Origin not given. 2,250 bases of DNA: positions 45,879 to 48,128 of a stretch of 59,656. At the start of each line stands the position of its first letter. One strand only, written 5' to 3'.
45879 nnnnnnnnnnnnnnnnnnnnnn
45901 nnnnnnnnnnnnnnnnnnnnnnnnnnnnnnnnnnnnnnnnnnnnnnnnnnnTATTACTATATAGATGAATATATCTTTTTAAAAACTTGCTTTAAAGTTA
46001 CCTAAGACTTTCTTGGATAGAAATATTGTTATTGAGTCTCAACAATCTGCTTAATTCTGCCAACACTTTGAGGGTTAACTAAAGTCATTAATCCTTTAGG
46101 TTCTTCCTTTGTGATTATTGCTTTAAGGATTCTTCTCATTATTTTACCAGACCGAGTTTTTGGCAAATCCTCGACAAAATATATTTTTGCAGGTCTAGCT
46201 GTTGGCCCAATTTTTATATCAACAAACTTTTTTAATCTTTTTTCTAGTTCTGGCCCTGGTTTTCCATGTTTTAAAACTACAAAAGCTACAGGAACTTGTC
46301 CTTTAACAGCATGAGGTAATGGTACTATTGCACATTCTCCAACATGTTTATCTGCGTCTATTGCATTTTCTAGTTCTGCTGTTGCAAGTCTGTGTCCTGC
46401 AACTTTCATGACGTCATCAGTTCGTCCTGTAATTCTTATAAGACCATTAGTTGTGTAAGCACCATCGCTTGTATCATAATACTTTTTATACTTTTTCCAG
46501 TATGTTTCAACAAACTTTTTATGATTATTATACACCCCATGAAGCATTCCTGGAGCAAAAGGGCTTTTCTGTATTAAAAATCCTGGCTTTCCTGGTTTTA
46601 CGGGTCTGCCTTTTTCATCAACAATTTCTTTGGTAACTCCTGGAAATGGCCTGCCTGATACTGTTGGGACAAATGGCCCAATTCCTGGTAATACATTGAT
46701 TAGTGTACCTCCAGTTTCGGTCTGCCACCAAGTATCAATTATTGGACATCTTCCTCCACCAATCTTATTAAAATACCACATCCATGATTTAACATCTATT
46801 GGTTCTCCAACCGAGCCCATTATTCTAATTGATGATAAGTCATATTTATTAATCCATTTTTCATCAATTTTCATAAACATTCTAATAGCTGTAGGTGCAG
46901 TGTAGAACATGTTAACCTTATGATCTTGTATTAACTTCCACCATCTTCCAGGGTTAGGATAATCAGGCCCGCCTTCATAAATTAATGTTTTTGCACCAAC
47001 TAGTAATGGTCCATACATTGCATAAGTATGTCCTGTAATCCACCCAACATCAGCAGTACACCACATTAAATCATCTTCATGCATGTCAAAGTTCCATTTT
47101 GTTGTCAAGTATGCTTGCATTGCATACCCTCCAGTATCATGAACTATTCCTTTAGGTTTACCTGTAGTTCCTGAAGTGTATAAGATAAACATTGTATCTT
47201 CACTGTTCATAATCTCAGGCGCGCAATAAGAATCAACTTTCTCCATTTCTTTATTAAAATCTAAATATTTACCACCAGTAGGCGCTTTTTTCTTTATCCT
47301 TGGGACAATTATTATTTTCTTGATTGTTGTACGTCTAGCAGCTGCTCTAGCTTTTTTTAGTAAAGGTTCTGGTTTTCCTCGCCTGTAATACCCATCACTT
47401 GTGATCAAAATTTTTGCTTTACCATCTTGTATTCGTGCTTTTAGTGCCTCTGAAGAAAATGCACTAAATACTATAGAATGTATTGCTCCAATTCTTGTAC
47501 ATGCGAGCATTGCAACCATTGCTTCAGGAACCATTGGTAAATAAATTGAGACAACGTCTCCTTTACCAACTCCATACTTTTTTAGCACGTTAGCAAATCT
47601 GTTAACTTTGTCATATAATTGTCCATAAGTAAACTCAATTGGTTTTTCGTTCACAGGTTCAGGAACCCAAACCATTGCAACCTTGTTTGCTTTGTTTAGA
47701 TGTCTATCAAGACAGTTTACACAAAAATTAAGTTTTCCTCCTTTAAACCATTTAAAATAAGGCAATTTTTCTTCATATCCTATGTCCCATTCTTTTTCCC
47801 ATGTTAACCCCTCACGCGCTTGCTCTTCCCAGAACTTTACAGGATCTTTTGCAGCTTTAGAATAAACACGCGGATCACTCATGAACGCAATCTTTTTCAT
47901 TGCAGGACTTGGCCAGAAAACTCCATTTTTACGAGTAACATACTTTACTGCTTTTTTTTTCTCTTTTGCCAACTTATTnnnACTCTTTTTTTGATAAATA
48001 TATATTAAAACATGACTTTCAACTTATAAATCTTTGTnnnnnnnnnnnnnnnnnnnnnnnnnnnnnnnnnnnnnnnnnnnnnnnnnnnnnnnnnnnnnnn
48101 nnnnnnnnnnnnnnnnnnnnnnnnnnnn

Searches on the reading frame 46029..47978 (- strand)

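Call 72: search_protein_families(library=pfam, proteins=[window:46029-47978:-], max_evalue=0.001)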
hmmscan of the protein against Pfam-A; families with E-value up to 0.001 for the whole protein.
window:46029-47978:- (649 aa): 3 families
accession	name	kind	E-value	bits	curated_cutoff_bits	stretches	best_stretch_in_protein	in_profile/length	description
PF00501.34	AMP-binding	-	2.7e-85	286.9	29.9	1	96-473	8-377/384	AMP-binding enzyme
PF13193.12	AMP-binding_C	-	4.6e-22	79.2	24.5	1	535-612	1-76/76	AMP-binding enzyme C-terminal domain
PF16177.11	ACAS_N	-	4e-17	62.2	27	1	38-89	4-55/55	Acetyl-coenzyme A synthetase N-terminus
